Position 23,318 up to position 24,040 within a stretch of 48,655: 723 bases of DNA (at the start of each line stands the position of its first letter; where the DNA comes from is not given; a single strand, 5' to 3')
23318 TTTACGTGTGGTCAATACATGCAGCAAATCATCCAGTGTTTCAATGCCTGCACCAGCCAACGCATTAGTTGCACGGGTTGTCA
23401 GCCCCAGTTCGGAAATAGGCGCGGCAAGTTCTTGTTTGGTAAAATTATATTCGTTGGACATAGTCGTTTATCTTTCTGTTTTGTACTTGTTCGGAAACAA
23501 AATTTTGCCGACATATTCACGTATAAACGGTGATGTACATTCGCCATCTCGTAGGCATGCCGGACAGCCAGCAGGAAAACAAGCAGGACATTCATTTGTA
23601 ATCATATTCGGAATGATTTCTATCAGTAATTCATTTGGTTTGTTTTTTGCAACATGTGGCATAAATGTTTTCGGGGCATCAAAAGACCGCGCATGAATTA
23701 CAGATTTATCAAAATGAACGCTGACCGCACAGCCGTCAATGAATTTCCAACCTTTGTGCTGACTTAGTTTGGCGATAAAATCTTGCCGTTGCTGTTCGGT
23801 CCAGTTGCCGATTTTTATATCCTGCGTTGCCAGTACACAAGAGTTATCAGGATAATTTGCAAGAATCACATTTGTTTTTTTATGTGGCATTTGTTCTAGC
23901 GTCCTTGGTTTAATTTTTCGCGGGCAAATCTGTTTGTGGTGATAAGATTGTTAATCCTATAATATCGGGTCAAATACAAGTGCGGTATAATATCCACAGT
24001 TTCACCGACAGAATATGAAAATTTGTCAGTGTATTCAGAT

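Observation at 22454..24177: Four-gene cassette of unknown function wedged inside the gatCAB operon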

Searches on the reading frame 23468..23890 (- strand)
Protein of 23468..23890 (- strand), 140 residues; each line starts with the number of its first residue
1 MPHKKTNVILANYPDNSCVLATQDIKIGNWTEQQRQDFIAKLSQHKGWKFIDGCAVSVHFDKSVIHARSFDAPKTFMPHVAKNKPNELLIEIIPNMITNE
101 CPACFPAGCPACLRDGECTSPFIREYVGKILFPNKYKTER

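Call 3: search_protein_families(library=pfam, proteins=[window:23468-23890:-], max_evalue=1)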
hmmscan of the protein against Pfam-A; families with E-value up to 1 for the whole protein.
window:23468-23890:- (140 aa): 0 families

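Call 4: search_protein_families(library=phrogs, proteins=[window:23468-23890:-], max_evalue=1)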
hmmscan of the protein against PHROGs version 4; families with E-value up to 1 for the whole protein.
window:23468-23890:- (140 aa): 0 families

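Call 5: search_protein_families(library=padloc, proteins=[window:23468-23890:-], max_evalue=1)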
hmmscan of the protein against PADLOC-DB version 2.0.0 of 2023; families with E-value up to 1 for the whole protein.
window:23468-23890:- (140 aa): 0 families

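Call 6: search_protein_families(library=ncbifam, proteins=[window:23468-23890:-], max_evalue=1)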
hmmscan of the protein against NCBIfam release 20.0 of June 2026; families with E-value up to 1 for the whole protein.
window:23468-23890:- (140 aa): 1 family
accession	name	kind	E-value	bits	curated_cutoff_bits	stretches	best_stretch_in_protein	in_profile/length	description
TIGR02966.1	phoR_proteo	equivalog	0.041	12.9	334.2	1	5-43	84-122/333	phosphate regulon sensor histidine kinase PhoR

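Call 9: find_encoding_contigs(protein=window:23468-23890:-, flank=10000, max_places=10)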
Protein window:23468-23890:- (140 aa): 4 contigs read that carry it; 2 places shown.
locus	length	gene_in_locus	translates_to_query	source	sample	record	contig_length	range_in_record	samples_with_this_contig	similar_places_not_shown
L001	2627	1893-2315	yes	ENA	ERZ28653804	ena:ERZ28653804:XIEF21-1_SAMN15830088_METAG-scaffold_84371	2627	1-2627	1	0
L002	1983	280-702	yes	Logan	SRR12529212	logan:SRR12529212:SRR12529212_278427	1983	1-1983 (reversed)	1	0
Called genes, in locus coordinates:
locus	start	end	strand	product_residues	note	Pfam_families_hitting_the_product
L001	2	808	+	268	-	?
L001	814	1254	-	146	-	PF03652:RuvX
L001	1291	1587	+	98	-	PF02686:GatC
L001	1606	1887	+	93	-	-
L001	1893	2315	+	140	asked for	-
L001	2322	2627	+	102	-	?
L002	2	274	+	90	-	?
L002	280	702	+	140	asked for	-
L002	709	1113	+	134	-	PF03118:RNA_pol_A_CTD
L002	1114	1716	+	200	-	-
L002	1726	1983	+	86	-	?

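Call 26: find_homologous_proteins(query=A1, max_evalue=0.001)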
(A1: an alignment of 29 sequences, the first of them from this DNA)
Query A1 (29 sequences) (140 aa, profile of the alignment): 47 proteins with E <= 0.001 among 1160 candidates.
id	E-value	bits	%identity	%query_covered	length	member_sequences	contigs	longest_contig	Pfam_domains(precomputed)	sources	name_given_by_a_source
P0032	6.1e-38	148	41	23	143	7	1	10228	-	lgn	-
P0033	1.2e-37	147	46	20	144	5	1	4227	-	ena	-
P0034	3.2e-37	146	41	23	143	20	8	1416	-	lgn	-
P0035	3.4e-37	146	41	23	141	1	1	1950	-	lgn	-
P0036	4.6e-37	145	44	23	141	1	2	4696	-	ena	-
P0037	2.7e-36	143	34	23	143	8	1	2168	-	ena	-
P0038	3.3e-36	143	41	23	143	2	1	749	-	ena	-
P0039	4.0e-36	142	34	23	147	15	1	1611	-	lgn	-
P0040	5.2e-36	142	41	23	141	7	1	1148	-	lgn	-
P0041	5.3e-36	142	38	23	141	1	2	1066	-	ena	-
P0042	6.8e-36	141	43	20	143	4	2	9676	-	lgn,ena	-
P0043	8.5e-36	141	34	23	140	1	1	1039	-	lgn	-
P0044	3.1e-35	139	38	23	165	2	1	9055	-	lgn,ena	-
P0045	4.1e-35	139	46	20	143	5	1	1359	-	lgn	-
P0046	5.3e-35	139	38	23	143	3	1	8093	-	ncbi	-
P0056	8.6e-34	135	41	23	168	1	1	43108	-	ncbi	-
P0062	2.5e-32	130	38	23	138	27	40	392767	-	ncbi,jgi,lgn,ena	jgi:hypothetical protein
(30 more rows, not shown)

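Call 27: find_encoding_contigs(protein=P0062, flank=5000, max_places=4)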
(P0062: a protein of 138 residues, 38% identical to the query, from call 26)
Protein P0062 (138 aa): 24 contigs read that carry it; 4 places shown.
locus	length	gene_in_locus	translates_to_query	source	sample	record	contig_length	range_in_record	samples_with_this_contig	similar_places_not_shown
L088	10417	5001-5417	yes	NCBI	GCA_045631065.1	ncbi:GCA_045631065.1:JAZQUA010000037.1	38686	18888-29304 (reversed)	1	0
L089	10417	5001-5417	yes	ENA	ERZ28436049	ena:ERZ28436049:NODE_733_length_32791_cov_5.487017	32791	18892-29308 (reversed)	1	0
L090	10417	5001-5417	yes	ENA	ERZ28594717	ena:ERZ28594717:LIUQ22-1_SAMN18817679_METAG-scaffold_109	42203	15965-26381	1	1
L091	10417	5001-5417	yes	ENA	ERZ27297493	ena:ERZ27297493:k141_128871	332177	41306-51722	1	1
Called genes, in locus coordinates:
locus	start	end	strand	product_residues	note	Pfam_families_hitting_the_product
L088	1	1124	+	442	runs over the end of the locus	PF19295:SufBD_N, PF01458:SUFBD_core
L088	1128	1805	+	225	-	PF02463:SMC_N (faint), PF00005:ABC_tran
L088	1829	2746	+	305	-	-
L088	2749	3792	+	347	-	PF01594:AI-2E_transport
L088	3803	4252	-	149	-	PF03652:RuvX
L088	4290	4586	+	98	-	PF02686:GatC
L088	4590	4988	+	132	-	-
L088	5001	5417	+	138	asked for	-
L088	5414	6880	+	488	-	PF01425:Amidase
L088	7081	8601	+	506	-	PF02934:GatB_N, PF02637:GatB_Yqey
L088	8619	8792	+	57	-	-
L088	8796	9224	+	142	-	-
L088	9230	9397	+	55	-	-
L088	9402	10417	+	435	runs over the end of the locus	PF00919:UPF0004, PF04055:Radical_SAM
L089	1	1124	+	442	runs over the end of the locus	PF19295:SufBD_N, PF01458:SUFBD_core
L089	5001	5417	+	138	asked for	-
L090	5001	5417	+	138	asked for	-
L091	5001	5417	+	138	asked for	-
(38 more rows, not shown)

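Call 28: find_encoding_contigs(protein=P0056, flank=5000, max_places=3)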
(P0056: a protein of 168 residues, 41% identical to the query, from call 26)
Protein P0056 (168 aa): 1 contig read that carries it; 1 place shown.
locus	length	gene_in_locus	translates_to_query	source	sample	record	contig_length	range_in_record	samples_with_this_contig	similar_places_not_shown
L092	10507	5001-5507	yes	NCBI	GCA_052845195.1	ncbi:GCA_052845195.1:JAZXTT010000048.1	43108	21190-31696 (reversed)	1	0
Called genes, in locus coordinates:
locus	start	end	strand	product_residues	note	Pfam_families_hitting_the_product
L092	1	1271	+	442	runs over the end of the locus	PF19295:SufBD_N, PF01458:SUFBD_core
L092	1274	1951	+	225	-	PF02463:SMC_N (faint), PF00005:ABC_tran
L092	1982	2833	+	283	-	-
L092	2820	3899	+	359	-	PF01594:AI-2E_transport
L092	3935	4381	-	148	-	PF03652:RuvX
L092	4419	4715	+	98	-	PF02686:GatC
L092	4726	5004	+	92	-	-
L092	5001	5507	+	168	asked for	-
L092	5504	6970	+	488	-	PF01425:Amidase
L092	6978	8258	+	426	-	-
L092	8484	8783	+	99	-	PF02934:GatB_N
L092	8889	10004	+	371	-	PF02934:GatB_N, PF02637:GatB_Yqey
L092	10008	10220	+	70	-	-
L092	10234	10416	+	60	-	-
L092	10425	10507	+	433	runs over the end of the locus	PF00919:UPF0004, PF04055:Radical_SAM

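Call 43: search_solved_structures(query=A4, max_evalue=10, show_alignments=2)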
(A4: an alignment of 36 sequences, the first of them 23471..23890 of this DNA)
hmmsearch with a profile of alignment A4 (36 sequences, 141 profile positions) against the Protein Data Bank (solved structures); distinct sequences matched with E-value up to 10: 1.
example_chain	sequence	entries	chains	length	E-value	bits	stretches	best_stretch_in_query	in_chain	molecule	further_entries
6zff_A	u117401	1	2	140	1.1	12.6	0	19-49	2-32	DNA double-strand break repair Rad50 ATPase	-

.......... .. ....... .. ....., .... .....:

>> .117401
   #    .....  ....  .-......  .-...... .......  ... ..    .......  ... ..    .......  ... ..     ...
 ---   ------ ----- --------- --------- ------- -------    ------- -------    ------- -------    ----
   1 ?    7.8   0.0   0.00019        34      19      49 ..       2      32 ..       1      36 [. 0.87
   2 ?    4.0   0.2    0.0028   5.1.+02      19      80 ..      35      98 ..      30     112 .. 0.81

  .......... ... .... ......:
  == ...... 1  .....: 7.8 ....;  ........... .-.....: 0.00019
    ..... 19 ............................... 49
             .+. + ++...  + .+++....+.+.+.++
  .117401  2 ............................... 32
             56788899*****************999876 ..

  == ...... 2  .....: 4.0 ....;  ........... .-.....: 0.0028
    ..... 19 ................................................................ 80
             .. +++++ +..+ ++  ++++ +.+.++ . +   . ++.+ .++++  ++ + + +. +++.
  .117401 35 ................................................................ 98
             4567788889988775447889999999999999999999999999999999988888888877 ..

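Call 52: predict_structure(alignment_id=A4)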
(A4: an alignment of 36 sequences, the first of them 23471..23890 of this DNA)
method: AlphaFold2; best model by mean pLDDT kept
length: 140 residues; sequences in the alignment: 36
mean_pLDDT: 79.8   pTM: 0.77
mean pLDDT of the five models: 79.8, 76.3, 75.1, 70.7, 61.4
residues with pLDDT >= 90: 33; 70-90: 75; 50-70: 27; < 50: 5
segments of 3 or more residues with pLDDT < 50: none
pLDDT, mean of each block of 10 residues (from residue 1): 79 64 81 92 79 82 87 83 87 72 62 85 89 76
secondary structure, 60 per line:
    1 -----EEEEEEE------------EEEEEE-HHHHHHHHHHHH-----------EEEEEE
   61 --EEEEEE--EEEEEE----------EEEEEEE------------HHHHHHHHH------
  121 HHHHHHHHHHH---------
elements in order: E6-12 E25-30 H32-43 E55-60 E63-68 E71-76 E87-93 H106-114 H121-131
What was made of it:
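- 23468..23890 (-): O2, 140 aa. The core resident family, with four invariant Cys (C54, C101, C109, C118) and the motif C-x2-NL-x2-GKC-x-DEF-I-x4-G-x2-LFP-x2-Y. AlphaFold2 pLDDT 79.8, pTM 0.77 (call 52).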

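Call 54: fold_search(model_id=the predicted structure, library=pdb)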
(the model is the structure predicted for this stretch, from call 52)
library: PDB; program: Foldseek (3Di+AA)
matches with E <= 10: 564; with E <= 0.001: 0
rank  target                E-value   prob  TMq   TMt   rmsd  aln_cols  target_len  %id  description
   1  4bwy_E                1.8e-01  0.75  0.25  0.14   5.0        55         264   16  P4 PROTEIN FROM BACTERIOPHAGE PHI8 (R32) (released 2013-08-21)
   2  4wip_C                1.9e-01  0.25  0.26  0.39  10.1        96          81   11  DIX domain of human Dvl2 (released 2015-05-13)
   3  6iw3                  3.0e-01  0.21  0.26  0.39  10.4        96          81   10  High resolution structure of Dvl2-DIX Y27W/C80S mutant (released 2019-02-20)
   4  4wip_A                3.0e-01  0.15  0.23  0.34  10.3        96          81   11  DIX domain of human Dvl2 (released 2015-05-13)
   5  3pz8_F                3.1e-01  0.15  0.24  0.35  11.0       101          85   14  Crystal structure of Dvl1-DIX(Y17D) mutant (released 2010-12-29)
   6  6lwt_B                3.1e-01  0.15  0.25  0.20   9.6       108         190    6  Crystal structure of Staphylococcal Superantigen-Like protein 10 (released 2021-02-10)
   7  6jpp_MODEL_1_A        3.1e-01  0.12  0.19  0.22  10.4       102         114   13  Solution structure of ELMO1 RBD (released 2020-04-01)
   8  4mjs_X                3.1e-01  0.11  0.21  0.28   9.9        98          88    7  crystal structure of a PB1 complex (released 2014-08-27)
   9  4bwy_A                3.3e-01  0.60  0.24  0.13   5.0        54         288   17  P4 PROTEIN FROM BACTERIOPHAGE PHI8 (R32) (released 2013-08-21)
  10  2i1j                  3.3e-01  0.12  0.23  0.09   9.9       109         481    9  Moesin from Spodoptera frugiperda at 2.1 angstroms resolution (released 2006-12-19)
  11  3pz8_B                3.6e-01  0.14  0.24  0.35  11.0        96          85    9  Crystal structure of Dvl1-DIX(Y17D) mutant (released 2010-12-29)
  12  2d5g_A                3.6e-01  0.09  0.20  0.30  11.3       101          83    8  Structure of ubiquitin fold protein R767E mutant (released 2006-11-01)
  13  4blq_A                3.8e-01  0.41  0.21  0.12   6.3        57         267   19  P4 PROTEIN FROM BACTERIOPHAGE PHI8 (released 2013-08-21)
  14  1v1p_A                3.8e-01  0.11  0.22  0.18   8.6        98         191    9  The structure SSL from Staphylococcus Aureus from an orthorhombic crystal form (released 2004-07-01)
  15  7qo1_F                3.8e-01  0.06  0.15  0.10  17.1       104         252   12  complex of DNA ligase I and FEN1 on PCNA and DNA (released 2023-01-11)
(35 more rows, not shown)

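Call 56: find_related_loci(query=A4, collection=viral_contigs, flank=5000)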
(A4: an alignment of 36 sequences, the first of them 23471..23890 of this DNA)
Query A4 (140 aa) in viral_contigs; peptide patterns used: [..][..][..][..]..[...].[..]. (x = any residue, [..] = any of these).
19 stretches matched a pattern, but none encodes a relative of the query by tblastn (E <= 1e-3).

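Call 67: search_protein_families(library=pfam, alignment_id=A4, max_evalue=0.01)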
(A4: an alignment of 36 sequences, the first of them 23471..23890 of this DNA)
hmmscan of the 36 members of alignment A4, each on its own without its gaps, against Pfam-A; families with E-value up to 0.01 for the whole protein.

A. member 1, window:23471-23890:- (140 aa): 0 families

B. families by the number of members that match (of 36 scanned): 1 family
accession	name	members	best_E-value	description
PF08280.17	HTH_Mga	1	0.0067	M protein trans-acting positive regulator (MGA) HTH domain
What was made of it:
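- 23468..23890 (-): No Pfam hit in 36 members (call 67).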

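Call 72: search_protein_families(library=pfam, proteins=[L092:6978-8255:+, L088:1829-2743:+], max_evalue=0.01)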
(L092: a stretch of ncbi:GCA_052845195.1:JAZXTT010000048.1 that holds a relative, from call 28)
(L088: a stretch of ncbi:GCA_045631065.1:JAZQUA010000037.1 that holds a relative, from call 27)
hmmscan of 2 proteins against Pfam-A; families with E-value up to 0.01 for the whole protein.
L092:6978-8255:+ (426 aa): 0 families

L088:1829-2743:+ (305 aa): 0 families

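Call 78: search_protein_representatives(alignment_id=A4)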
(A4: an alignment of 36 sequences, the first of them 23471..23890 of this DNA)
Query: 36 sequences, 141 profile positions. Proteins with E-value up to 0.001 (for the whole library): 294; up to 1e-10: 101; up to 1e-30: 13. The best 150 are listed.
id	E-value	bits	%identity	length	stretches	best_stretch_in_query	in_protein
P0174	1.6e-53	196.9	-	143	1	1-141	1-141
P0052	1.1e-49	184.5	-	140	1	1-141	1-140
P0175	2.7e-46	173.5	-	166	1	5-140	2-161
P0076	7.0e-46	172.1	-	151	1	1-141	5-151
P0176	1.1e-44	168.3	-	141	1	1-141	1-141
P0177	4.0e-37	143.8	-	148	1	1-141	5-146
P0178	7.6e-36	139.6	-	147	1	1-141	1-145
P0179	6.1e-35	136.7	-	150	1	1-141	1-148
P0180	3.0e-33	131.2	-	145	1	1-141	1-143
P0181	3.6e-33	130.9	-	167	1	5-140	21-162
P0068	2.1e-32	128.5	-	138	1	5-141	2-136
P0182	4.0e-31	124.3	-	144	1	1-140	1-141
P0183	6.0e-31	123.8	-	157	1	6-141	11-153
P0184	4.1e-29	117.8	-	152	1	4-141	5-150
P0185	2.0e-28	115.6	-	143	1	1-140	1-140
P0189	3.6e-28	114.7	-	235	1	2-140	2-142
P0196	3.8e-23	98.4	-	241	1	5-140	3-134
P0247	4.9e-13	65.7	-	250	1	31-141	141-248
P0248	5.0e-13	65.7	-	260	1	9-141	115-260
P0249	1.4e-12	64.2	-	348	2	104-140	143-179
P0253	2.1e-12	63.6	-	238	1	31-141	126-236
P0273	1.3e-10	57.9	-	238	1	4-141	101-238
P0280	3.7e-10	56.3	-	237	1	18-141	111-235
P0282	4.2e-10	56.2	-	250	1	4-141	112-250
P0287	7.4e-10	55.4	-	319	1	25-139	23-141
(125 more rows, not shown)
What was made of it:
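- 23468..23890 (-): 294 representatives at 50% clustering (call 78).
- The family has persisted through at least 294 clusters at 50% identity (call 78).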

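Call 79: search_protein_families(library=pfam, proteins=[P0189, P0196, P0247, P0248, P0249, P0253, P0273, P0280, P0282, P0287], max_evalue=0.01)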
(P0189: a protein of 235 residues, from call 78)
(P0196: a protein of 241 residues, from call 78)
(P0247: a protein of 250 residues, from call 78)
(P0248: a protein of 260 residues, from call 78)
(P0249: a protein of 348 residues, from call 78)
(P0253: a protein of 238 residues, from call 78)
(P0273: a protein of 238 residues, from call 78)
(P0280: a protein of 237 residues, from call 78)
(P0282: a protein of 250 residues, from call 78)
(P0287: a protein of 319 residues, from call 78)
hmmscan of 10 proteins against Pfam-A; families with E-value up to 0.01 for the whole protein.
P0189 (235 aa): 1 family
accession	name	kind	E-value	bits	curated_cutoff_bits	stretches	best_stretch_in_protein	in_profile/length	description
PF03118.21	RNA_pol_A_CTD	-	2.1e-09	37.4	23.8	1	143-209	4-65/67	Bacterial RNA polymerase, alpha chain C terminal domain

P0196 (241 aa): 0 families

P0247 (250 aa): 0 families

P0248 (260 aa): 0 families

P0249 (348 aa): 0 families

P0253 (238 aa): 1 family
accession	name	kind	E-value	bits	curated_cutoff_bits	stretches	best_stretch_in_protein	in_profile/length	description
PF00550.31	PP-binding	-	0.0078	16.9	20.8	0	16-59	3-45/67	Phosphopantetheine attachment site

P0273 (238 aa): 0 families

P0280 (237 aa): 0 families

P0282 (250 aa): 1 family
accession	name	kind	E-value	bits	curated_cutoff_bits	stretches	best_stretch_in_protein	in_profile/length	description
PF00550.31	PP-binding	-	1.8e-06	28.6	20.8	1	45-86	26-67/67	Phosphopantetheine attachment site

P0287 (319 aa): 0 families

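Call 81: find_encoding_contigs(protein=P0282, flank=5000, max_places=3)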
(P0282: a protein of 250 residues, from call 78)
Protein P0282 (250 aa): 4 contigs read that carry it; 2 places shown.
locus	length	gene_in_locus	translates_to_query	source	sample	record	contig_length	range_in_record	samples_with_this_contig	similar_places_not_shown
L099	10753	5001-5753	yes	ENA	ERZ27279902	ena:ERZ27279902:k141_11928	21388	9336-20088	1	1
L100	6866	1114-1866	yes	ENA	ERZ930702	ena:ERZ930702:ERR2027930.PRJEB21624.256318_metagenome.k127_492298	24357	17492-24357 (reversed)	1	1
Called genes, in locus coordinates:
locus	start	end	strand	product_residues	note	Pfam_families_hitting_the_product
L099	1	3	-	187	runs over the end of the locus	PF18306:LDcluster4, PF03641:Lysine_decarbox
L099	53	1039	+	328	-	PF01171:ATP_bind_3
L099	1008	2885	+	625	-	PF00004:AAA, PF20720:nSTAND3 (faint), PF17862:AAA_lid_3, PF01434:Peptidase_M41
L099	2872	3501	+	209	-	PF00753:Lactamase_B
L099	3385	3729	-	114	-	-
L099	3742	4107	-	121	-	PF01541:GIY-YIG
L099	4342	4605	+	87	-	-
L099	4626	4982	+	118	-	PF00550:PP-binding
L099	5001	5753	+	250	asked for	PF00550:PP-binding (weak)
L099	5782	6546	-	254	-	PF03602:Cons_hypoth95 (weak), PF05175:MTS, PF06325:PrmA, PF13847:Methyltransf_31, PF08241:Methyltransf_11, PF08242:Methyltransf_12 (weak), PF13649:Methyltransf_25, PF01170:UPF0020 (weak), +1 more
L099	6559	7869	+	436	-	PF01551:Peptidase_M23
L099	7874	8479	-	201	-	-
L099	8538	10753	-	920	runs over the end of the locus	PF02739:5_3_exonuc_N, PF01367:5_3_exonuc, PF01612:DNA_pol_A_exo1, PF00476:DNA_pol_A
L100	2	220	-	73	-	?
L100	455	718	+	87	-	-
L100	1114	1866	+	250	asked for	PF00550:PP-binding (weak)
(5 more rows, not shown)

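Call 82: find_encoding_contigs(protein=P0247, flank=5000, max_places=3)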
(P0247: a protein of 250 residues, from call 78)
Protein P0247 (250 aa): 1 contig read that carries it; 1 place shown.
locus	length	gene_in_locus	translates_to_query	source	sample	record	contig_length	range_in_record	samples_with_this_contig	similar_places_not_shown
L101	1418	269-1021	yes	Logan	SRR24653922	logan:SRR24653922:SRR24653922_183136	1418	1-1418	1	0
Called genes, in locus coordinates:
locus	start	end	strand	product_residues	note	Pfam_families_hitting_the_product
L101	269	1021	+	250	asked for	-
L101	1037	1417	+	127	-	?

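Call 97: search_dna_similar(query=window:23471-23890:-, collection=phages, mode=protein, max_evalue=0.01, max_rows=5)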
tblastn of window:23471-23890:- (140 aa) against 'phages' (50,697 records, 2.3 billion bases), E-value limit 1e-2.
No match.
